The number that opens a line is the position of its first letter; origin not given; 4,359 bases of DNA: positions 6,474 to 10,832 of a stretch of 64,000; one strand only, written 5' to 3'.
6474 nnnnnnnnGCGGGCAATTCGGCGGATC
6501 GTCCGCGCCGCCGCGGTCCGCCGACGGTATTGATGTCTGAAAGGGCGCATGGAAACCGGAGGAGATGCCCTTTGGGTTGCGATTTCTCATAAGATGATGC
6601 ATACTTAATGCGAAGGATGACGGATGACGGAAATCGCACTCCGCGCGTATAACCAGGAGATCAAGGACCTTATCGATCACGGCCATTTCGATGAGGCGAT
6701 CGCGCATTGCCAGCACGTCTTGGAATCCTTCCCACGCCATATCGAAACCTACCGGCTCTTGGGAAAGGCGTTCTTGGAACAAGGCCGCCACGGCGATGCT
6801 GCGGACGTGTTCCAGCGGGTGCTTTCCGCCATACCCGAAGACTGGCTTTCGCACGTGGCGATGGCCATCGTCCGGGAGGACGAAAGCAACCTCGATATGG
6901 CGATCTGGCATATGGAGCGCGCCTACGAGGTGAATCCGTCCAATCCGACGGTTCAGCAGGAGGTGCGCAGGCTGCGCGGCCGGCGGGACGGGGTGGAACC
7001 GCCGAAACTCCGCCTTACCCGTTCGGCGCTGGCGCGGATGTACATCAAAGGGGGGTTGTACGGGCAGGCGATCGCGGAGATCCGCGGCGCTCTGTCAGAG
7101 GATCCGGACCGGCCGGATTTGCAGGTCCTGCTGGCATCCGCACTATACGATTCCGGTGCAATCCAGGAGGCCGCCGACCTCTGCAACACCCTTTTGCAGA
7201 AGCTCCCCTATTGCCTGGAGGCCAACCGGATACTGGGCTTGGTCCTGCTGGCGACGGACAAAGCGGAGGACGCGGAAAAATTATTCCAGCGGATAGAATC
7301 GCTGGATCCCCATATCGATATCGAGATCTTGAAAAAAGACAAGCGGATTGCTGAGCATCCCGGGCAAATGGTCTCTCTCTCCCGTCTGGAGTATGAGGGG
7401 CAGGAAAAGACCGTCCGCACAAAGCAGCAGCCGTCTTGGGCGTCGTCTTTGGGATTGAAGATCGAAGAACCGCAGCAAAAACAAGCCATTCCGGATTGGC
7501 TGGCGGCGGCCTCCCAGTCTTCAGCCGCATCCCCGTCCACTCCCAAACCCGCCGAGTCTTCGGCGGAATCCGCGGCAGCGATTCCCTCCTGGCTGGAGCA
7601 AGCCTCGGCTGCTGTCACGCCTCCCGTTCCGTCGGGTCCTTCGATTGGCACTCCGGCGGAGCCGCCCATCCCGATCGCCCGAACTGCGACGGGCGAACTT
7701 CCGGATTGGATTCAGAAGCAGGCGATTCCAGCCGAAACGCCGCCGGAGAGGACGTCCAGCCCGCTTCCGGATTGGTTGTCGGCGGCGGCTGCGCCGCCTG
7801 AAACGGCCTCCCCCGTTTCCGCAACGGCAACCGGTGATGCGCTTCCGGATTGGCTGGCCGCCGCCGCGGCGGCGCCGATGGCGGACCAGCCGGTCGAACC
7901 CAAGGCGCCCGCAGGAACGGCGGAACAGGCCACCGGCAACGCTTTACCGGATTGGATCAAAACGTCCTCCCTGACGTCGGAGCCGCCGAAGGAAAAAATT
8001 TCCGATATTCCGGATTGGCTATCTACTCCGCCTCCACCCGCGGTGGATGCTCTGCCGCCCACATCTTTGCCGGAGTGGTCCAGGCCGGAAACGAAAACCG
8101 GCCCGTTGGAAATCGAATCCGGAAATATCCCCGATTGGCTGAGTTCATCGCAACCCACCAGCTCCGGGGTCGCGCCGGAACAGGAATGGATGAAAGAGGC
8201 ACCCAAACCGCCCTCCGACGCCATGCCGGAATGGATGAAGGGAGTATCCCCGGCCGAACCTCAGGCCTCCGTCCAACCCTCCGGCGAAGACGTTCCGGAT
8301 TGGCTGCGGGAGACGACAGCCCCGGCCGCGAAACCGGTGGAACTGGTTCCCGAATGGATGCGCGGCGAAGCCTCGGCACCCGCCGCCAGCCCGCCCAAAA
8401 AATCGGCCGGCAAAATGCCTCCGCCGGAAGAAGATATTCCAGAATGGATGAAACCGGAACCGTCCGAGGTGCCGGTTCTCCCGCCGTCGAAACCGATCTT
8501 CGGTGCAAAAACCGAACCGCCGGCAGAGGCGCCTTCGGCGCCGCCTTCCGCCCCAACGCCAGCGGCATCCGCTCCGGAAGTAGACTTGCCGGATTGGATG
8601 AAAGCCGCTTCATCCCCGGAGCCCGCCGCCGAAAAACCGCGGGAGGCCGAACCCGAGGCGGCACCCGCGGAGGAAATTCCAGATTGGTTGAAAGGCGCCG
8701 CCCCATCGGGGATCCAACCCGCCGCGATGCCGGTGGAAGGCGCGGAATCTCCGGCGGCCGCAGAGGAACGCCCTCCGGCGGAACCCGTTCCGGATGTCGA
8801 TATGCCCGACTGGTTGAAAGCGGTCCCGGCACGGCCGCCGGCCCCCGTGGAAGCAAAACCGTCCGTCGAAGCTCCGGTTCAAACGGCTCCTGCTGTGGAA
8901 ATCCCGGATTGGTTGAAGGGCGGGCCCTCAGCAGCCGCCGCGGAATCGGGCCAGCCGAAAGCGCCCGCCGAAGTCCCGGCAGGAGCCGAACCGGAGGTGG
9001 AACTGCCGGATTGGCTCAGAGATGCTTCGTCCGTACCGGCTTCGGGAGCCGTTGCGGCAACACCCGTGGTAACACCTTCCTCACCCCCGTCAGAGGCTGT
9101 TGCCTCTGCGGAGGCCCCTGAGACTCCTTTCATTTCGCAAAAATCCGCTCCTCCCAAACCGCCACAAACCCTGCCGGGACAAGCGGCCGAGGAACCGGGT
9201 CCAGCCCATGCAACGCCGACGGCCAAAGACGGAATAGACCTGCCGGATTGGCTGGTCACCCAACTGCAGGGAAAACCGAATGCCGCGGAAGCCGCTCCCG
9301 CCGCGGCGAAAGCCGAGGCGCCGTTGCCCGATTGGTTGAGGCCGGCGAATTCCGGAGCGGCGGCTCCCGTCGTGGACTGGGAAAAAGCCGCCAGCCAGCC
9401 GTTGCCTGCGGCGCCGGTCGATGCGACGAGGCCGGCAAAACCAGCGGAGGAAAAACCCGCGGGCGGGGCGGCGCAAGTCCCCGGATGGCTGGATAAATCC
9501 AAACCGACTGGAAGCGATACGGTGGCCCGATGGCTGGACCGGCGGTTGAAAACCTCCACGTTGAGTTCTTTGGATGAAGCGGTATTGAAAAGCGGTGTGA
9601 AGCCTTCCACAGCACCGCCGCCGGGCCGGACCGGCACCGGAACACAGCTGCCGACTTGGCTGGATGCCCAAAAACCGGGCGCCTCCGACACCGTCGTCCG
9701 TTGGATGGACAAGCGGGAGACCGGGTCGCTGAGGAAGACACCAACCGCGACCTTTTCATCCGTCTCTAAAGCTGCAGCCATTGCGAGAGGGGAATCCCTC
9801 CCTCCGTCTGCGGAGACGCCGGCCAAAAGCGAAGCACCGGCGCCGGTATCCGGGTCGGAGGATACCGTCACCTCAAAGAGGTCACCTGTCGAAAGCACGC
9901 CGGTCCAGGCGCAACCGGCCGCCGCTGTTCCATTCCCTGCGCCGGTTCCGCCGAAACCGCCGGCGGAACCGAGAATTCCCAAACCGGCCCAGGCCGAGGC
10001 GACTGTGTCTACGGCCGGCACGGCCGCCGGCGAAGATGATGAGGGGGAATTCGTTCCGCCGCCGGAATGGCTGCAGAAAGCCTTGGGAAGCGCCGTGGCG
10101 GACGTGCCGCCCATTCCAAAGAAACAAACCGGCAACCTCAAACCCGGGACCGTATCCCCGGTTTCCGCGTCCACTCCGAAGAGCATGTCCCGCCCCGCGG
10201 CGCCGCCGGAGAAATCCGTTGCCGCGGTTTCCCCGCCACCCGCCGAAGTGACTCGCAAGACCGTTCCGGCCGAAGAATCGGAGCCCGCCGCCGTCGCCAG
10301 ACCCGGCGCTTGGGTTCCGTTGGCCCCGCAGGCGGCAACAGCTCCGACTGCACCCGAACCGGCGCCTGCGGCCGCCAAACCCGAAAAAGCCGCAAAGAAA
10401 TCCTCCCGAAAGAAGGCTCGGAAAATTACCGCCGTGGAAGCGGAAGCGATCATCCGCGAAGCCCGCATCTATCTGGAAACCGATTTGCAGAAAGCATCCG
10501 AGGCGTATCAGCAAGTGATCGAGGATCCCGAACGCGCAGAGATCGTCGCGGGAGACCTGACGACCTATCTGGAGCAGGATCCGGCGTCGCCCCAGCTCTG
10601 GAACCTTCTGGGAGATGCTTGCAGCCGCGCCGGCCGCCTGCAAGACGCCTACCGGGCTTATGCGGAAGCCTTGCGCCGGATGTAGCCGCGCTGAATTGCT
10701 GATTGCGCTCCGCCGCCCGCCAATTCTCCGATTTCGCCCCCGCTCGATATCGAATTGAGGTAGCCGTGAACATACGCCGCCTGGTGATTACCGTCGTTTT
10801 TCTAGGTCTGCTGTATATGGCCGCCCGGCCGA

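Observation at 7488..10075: About 27 copies of a short [ILMV]P[DE]W[LIM] motif in an ~860-aa disordered tract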

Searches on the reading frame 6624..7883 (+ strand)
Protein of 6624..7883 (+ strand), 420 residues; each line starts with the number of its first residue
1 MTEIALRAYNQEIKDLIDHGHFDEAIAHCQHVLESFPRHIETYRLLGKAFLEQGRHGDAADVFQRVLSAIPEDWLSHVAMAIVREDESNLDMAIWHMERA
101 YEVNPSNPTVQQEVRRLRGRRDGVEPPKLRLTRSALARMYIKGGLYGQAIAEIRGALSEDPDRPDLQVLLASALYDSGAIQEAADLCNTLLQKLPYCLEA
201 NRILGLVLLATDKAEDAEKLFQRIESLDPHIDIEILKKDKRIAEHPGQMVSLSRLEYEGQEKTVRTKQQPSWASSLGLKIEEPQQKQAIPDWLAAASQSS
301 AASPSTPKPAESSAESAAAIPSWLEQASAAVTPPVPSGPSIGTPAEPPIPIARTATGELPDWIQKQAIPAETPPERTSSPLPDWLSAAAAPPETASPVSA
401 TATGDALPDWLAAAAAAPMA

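Call 28: find_related_loci(query=A1, collection=genome_contigs, flank=6000)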
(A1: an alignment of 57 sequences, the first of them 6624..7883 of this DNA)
Query A1 (420 aa) in genome_contigs; peptide patterns used: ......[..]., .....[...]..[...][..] (x = any residue, [..] = any of these).
600 stretches matched a pattern (row limit reached: there are more); 521 encode a relative of the query (tblastn E <= 1e-3); the best 80 are kept; 80 distinct loci.
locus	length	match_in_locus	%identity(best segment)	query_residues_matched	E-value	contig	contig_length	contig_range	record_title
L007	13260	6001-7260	76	1-418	0e+0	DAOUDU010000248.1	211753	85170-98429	MAG TPA_asm: Anaerolineales bacterium isolate N14_58 564817, whole genome shotgun sequence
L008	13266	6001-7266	77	1-418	0e+0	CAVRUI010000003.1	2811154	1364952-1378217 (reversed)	MAG: uncultured Chloroflexia bacterium isolate MFD02809.bin.2.197 genome assembly, contig: contig_88281, whole genome sh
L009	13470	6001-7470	71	1-420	0e+0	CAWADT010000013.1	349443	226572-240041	MAG: uncultured Chloroflexia bacterium isolate MFD03726.bin.1.194 genome assembly, contig: contig_27186, whole genome sh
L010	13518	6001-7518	71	1-417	0e+0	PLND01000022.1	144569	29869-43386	MAG: Anaerolineae bacterium isolate fen_1073 73.20120800_E2D.54_contig_3039, whole genome shotgun sequence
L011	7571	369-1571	52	1-414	2e-130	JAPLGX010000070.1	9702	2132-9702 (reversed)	MAG: Chloroflexota bacterium isolate LacPavin_0920_SED5_MAG_65_9 LacPavin_0920_SED5_scaffold_2175270, whole genome shotg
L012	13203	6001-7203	52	1-414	8e-128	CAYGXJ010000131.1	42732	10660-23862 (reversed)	MAG TPA_asm: uncultured Anaerolineales bacterium isolate ERP119294_co2_526 genome assembly, contig: k141_1444784, whole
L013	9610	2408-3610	52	1-414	5e-126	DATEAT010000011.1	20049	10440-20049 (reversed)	MAG TPA_asm: Anaerolineales bacterium isolate SMAG_U8225 k141_2019337, whole genome shotgun sequence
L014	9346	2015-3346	49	1-418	1e-122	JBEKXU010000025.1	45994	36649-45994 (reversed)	MAG: Anaerolineales bacterium isolate SPRUCE 659 SPRUCE_659_25, whole genome shotgun sequence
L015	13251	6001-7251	48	1-411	1e-121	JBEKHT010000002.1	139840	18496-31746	MAG: Anaerolineales bacterium isolate SPRUCE 283 SPRUCE_283_2, whole genome shotgun sequence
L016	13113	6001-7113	50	1-367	2e-112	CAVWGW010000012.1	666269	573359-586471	MAG: uncultured Chloroflexia bacterium isolate MFD04716.bin.3.335 genome assembly, contig: contig_4305, whole genome sho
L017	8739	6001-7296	44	1-416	2e-110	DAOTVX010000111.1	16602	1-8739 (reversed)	MAG TPA_asm: Anaerolineales bacterium isolate H111_87 k127_478358, whole genome shotgun sequence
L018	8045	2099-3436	45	1-420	6e-110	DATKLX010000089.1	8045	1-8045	MAG TPA_asm: Anaerolineaceae bacterium isolate SMAG_U14696 k141_1679423, whole genome shotgun sequence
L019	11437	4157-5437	45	1-411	7e-110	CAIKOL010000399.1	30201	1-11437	MAG: uncultured Anaerolineales bacterium isolate AlinenSedimentsD0_bin-0676 genome assembly, contig: bin-0676:399/410, w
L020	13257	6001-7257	43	1-413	4e-109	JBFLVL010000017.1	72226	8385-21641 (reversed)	MAG: Chloroflexota bacterium isolate MAG005 MAG005_17, whole genome shotgun sequence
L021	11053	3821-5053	47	1-419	7e-109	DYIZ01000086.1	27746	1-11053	MAG TPA_asm: Candidatus Aquidulcis sp. isolate FI88_58_10 Afr_mines_FI88_653_length_27746_cov_4_068795, whole genome sho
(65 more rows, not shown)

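Call 34: predict_structure(alignment_id=A1)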
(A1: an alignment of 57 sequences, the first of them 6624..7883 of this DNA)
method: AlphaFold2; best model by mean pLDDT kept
length: 420 residues; sequences in the alignment: 57
mean_pLDDT: 77.8   pTM: 0.62
mean pLDDT of the five models: 77.8, 77.5, 77.1, 75.6, 74.2
residues with pLDDT >= 90: 252; 70-90: 7; 50-70: 65; < 50: 96
segments of 3 or more residues with pLDDT < 50: 262-266, 283-285, 296-320, 328-347, 349-355, 376-378, 393-396, 398-404
pLDDT, mean of each block of 10 residues (from residue 1): 93 98 97 97 98 97 98 97 97 97 95 96 93 95 97 97 97 98 98 97 98 97 97 96 91 87 49 55 49 48 43 43 52 40 44 47 56 49 52 45 50 47
secondary structure, 60 per line:
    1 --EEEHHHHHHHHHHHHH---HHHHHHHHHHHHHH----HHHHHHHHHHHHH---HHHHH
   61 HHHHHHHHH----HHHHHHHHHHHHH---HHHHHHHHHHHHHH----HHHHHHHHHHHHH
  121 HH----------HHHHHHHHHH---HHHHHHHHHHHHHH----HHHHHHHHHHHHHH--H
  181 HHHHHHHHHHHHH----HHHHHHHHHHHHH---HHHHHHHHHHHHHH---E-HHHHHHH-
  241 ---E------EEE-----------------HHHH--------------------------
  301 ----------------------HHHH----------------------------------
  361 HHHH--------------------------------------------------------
elements in order: E3-5 H6-18 H22-35 H40-52 H56-69 H74-86 H90-103 H108-122 H133-142 H146-159 H164-177 H180-193 H198-210 H214-227 H233-239 E251-253 H271-274 H323-326 H361-364

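Call 38: fold_search(model_id=the predicted structure, library=pdb)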
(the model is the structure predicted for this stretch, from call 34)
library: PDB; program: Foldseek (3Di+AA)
matches with E <= 10: 1540; with E <= 0.001: 349
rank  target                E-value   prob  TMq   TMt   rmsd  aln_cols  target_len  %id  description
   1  8chy                  6.6e-09  1.00  0.26  0.40  17.4       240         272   24  Crystal structure of an 8-repeat consensus TPR superhelix with Zinc. (released 2024-02-21)
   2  9qhb                  6.9e-09  1.00  0.27  0.41  16.9       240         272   23  Crystal structure of 16-repeat CTPR protein with eliminated coordination sites (released 2025-10-22)
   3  9qhc_B                5.8e-08  1.00  0.25  0.38  15.1       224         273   23  Crystal structure of 8-repeat CTPR protein with eliminated coordination sites (released 2025-10-22)
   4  6eou                  9.1e-08  1.00  0.26  0.31  16.7       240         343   20  O-GlcNAc transferase TPR domain with the intellectual disability associated mutation L254F (released 2018-05-09)
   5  9qhc_A                1.7e-07  1.00  0.28  0.41  16.5       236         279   23  Crystal structure of 8-repeat CTPR protein with eliminated coordination sites (released 2025-10-22)
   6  1w3b_B                2.4e-07  1.00  0.25  0.29  16.2       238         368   19  The superhelical TPR domain of O-linked GlcNAc transferase reveals structural similarities to importin alpha. (released 2004-09-09)
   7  1w3b_A                2.5e-07  1.00  0.25  0.26  14.0       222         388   22  The superhelical TPR domain of O-linked GlcNAc transferase reveals structural similarities to importin alpha. (released 2004-09-09)
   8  8dtg_B                5.6e-07  1.00  0.25  0.14  15.8       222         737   19  Cryo-EM structure of Arabidopsis SPY alternative conformation 1 (released 2023-03-08)
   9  7ntf_A                5.8e-07  1.00  0.26  0.13  14.8       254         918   21  Cryo-EM structure of unliganded O-GlcNAc transferase (released 2021-11-17)
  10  8dth_B                6.1e-07  1.00  0.25  0.15  16.0       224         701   19  Cryo-EM structure of Arabidopsis SPY alternative conformation 2 (released 2023-03-08)
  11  2j9q_A                6.1e-07  1.00  0.24  0.32  13.1       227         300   19  A novel conformation for the TPR domain of pex5p (released 2007-04-17)
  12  2c0m_A                8.0e-07  1.00  0.23  0.32  13.2       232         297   19  apo form of the TPR domain of the pex5p receptor (released 2006-11-15)
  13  7yeh_A                9.2e-07  1.00  0.24  0.11  18.0       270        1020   20  Cryo-EM structure of human OGT-OGA complex (released 2023-07-12)
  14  7y4i_A                1.2e-06  1.00  0.24  0.13  16.0       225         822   20  Crystal structure of SPINDLY in complex with GDP (released 2022-12-07)
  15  4kyo_D                1.3e-06  1.00  0.25  0.35  13.4       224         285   19  Alanine-glyoxylate aminotransferase variant K390A in complex with the TPR domain of human Pex5p (released 2014-11-19)
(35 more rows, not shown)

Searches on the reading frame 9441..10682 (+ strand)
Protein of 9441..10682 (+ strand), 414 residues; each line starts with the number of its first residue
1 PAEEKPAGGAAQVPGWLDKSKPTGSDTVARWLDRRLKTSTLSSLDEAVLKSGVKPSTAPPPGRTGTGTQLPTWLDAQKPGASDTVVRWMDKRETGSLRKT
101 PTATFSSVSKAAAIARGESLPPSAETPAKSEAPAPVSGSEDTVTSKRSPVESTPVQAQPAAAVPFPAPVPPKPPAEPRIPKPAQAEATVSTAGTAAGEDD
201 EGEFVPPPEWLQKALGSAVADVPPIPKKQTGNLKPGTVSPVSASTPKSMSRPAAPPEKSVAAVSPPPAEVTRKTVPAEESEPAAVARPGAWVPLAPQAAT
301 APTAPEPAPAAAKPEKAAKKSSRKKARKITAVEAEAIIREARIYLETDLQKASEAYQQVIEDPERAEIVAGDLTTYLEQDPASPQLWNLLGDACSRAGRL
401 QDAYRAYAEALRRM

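Call 57: predict_structure(alignment_id=A2)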
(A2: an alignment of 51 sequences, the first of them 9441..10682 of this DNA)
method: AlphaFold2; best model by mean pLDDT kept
length: 414 residues; sequences in the alignment: 51
mean_pLDDT: 61.7   pTM: 0.36
mean pLDDT of the five models: 61.7, 61.2, 58.7, 58.3, 57.5
residues with pLDDT >= 90: 87; 70-90: 25; 50-70: 150; < 50: 152
segments of 3 or more residues with pLDDT < 50: 1-3, 6-12, 20-23, 55-58, 62-69, 96-120, 137-149, 151-154, 156-160, 183-204, 239-264, 268-271, 297-300
pLDDT, mean of each block of 10 residues (from residue 1): 44 51 61 70 54 50 46 57 62 53 39 40 53 49 42 46 61 64 44 41 63 64 56 47 42 46 47 50 57 51 53 58 77 97 97 97 97 97 97 98 98 95
secondary structure, 60 per line:
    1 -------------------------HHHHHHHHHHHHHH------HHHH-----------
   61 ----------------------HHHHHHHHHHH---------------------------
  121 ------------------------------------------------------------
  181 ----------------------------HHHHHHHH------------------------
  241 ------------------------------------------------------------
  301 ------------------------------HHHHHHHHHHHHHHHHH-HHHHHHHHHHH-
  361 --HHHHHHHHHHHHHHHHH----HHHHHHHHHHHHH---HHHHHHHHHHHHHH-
elements in order: H26-39 H46-49 H83-93 H209-216 H331-347 H349-359 H363-379 H384-396 H400-413

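Call 74: fold_search(model_id=the predicted structure, library=pdb)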
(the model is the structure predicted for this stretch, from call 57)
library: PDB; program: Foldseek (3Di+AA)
matches with E <= 10: 865; with E <= 0.001: 0
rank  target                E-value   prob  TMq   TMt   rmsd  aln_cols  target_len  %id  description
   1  8chy                  1.7e-03  1.00  0.11  0.16   9.8        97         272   31  Crystal structure of an 8-repeat consensus TPR superhelix with Zinc. (released 2024-02-21)
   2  4j8e_B                1.8e-03  1.00  0.11  0.34  10.5       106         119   24  Middle domain of Hsc70-interacting protein, crystal form I (released 2013-07-03)
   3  7obi_A                1.9e-03  1.00  0.11  0.29  10.3        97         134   32  Consensus tetratricopeptide repeat protein type RV4 (released 2022-02-23)
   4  9qhb                  2.1e-03  1.00  0.11  0.15  10.2        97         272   29  Crystal structure of 16-repeat CTPR protein with eliminated coordination sites (released 2025-10-22)
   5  3kd7_C                2.2e-03  1.00  0.11  0.39  10.3        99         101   29  Designed TPR module (CTPR390) in complex with its peptide-ligand (Hsp90 peptide) (released 2010-02-02)
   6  2avp                  2.8e-03  1.00  0.10  0.54   7.9        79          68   28  Crystal structure of an 8 repeat consensus TPR superhelix (released 2005-09-13)
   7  2wqh                  2.8e-03  1.00  0.12  0.41   9.6        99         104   25  Crystal structure of CTPR3Y3 (released 2010-04-07)
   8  8ara_A                3.4e-03  1.00  0.15  0.49   7.8       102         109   15  Heterologous Complex of Aeromonas hydrophila Type III secretion substrate AscX with Yersinia enterocolitica chaperone  (released 2023-04-26)
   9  7obi_B                3.4e-03  1.00  0.10  0.28  10.4        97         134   31  Consensus tetratricopeptide repeat protein type RV4 (released 2022-02-23)
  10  3kd7_A                3.6e-03  1.00  0.11  0.39   9.5        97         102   30  Designed TPR module (CTPR390) in complex with its peptide-ligand (Hsp90 peptide) (released 2010-02-02)
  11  8cqp_C                3.6e-03  1.00  0.10  0.27   9.9        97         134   30  Crystal structure of an 8-repeat consensus TPR superhelix with Calcium (low concentration) (released 2024-03-27)
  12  1na0_A                4.0e-03  1.00  0.12  0.37   9.1        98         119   26  Design of Stable alpha-Helical Arrays from an Idealized TPR Motif (released 2003-06-03)
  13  3kd7_B                4.8e-03  1.00  0.12  0.44   9.7        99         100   27  Designed TPR module (CTPR390) in complex with its peptide-ligand (Hsp90 peptide) (released 2010-02-02)
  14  9gzg_A                4.8e-03  1.00  0.11  0.27   9.8        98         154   28  Crystal structure of CTPR4E4 mutant (released 2025-10-15)
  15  4j8e_A                5.4e-03  1.00  0.12  0.35  10.4       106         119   24  Middle domain of Hsc70-interacting protein, crystal form I (released 2013-07-03)
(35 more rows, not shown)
